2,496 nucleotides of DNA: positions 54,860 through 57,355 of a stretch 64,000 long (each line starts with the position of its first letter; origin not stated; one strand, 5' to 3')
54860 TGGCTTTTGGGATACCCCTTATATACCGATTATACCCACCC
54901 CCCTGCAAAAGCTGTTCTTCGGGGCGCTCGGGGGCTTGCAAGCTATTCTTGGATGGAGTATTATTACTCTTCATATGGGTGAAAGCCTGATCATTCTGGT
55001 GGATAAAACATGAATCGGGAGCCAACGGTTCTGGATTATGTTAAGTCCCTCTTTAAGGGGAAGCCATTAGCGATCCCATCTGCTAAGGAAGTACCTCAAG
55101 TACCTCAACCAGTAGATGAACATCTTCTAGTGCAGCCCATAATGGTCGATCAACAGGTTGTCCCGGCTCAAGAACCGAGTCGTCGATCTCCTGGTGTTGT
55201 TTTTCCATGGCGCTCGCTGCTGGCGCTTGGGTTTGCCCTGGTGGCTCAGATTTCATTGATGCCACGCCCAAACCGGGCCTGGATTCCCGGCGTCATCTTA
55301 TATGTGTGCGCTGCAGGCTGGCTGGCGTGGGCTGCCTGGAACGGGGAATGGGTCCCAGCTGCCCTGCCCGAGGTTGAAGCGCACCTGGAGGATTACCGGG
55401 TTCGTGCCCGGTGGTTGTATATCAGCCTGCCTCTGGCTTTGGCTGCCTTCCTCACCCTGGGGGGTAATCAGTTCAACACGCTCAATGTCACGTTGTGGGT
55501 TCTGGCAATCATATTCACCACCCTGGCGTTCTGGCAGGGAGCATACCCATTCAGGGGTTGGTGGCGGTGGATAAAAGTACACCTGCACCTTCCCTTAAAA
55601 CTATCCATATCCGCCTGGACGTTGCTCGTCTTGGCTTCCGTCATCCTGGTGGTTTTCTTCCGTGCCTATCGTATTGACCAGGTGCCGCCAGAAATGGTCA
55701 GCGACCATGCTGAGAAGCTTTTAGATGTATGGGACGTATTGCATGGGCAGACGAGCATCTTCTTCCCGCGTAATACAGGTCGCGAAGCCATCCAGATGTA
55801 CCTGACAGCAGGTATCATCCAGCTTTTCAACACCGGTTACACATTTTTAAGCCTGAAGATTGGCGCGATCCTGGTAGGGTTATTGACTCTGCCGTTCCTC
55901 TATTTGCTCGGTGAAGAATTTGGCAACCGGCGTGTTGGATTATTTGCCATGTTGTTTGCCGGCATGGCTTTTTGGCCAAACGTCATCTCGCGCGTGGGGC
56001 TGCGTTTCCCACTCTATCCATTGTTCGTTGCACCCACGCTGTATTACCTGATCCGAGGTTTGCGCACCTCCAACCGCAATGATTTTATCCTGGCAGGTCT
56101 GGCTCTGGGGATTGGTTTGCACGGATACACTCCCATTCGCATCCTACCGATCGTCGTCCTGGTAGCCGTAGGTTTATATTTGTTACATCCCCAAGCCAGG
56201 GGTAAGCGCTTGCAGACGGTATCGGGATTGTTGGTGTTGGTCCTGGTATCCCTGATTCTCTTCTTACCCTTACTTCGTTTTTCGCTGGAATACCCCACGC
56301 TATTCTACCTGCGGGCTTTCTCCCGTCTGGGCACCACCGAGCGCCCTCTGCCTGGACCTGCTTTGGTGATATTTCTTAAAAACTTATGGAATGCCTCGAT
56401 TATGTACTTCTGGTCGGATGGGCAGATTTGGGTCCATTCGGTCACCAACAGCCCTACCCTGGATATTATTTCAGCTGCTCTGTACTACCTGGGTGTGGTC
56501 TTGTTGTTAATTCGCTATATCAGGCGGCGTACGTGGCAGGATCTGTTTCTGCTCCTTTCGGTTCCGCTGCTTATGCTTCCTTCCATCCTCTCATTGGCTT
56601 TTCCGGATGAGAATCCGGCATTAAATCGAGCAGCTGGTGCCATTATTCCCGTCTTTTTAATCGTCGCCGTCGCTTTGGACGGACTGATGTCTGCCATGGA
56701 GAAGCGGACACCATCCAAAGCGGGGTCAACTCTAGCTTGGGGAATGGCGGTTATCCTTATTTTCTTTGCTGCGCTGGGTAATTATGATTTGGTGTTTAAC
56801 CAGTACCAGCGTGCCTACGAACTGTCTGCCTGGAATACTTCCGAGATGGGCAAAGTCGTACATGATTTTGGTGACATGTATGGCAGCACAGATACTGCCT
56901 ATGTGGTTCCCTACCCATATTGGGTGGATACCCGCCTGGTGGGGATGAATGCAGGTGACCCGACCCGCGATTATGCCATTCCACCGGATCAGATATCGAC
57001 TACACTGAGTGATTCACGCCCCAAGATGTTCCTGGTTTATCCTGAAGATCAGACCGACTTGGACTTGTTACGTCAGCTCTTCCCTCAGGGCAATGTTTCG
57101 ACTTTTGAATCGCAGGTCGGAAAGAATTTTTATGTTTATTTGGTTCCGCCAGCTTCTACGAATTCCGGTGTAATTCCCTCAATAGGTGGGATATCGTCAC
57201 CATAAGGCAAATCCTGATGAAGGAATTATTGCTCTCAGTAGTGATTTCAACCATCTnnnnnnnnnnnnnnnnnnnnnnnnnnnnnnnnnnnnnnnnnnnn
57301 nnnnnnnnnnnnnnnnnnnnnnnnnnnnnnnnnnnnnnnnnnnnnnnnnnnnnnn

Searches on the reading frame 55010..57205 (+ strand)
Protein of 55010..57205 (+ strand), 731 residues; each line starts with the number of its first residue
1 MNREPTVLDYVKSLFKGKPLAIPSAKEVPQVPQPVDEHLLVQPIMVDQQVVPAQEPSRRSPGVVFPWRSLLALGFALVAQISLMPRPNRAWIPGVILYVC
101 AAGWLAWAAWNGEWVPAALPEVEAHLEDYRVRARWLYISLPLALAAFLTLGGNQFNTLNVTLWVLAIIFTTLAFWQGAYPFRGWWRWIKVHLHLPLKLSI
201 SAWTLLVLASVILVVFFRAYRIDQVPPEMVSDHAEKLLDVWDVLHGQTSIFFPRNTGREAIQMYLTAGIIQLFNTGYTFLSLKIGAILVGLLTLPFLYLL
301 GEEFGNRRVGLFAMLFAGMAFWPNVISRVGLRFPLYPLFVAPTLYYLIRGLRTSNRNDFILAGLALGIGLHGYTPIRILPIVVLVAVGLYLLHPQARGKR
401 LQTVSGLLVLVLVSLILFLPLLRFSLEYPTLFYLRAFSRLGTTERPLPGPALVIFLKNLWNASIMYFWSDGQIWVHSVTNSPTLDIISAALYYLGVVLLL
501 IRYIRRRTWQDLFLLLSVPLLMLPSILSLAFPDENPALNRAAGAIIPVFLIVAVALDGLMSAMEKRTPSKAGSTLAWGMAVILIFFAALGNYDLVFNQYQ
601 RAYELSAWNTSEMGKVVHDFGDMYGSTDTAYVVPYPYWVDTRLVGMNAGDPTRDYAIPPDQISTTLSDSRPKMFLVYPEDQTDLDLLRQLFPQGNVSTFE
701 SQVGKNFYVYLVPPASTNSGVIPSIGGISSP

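Call 8: search_protein_families(library=pfam, proteins=[window:55010-57205:+], max_evalue=0.001)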
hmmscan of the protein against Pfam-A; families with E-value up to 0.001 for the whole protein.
window:55010-57205:+ (731 aa): 1 family
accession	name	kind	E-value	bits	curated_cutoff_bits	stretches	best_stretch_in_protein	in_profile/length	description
PF13231.12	PMT_2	-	7.9e-11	42.9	26.1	1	264-422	8-158/160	Dolichyl-phosphate-mannose-protein mannosyltransferase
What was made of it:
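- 55010..57205 (+): GT-C fold membrane glycosyltransferase (PMT_2), 731 aa; possible user of the lipid-linked pentose. PF13231 E=7.9e-11 (call 8).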

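Call 35: search_protein_families(library=ncbifam, proteins=[window:55010-57205:+], max_evalue=0.001)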
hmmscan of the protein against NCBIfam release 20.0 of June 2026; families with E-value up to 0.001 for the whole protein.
window:55010-57205:+ (731 aa): 0 families

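Call 51: search_solved_structures(query=window:55010-57205:+, max_evalue=1)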
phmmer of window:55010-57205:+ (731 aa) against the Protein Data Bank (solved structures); distinct sequences matched with E-value up to 1: 0.
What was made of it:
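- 55010..57205 (+): No NCBIfam hit and no PDB hit by sequence (calls 35, 51).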
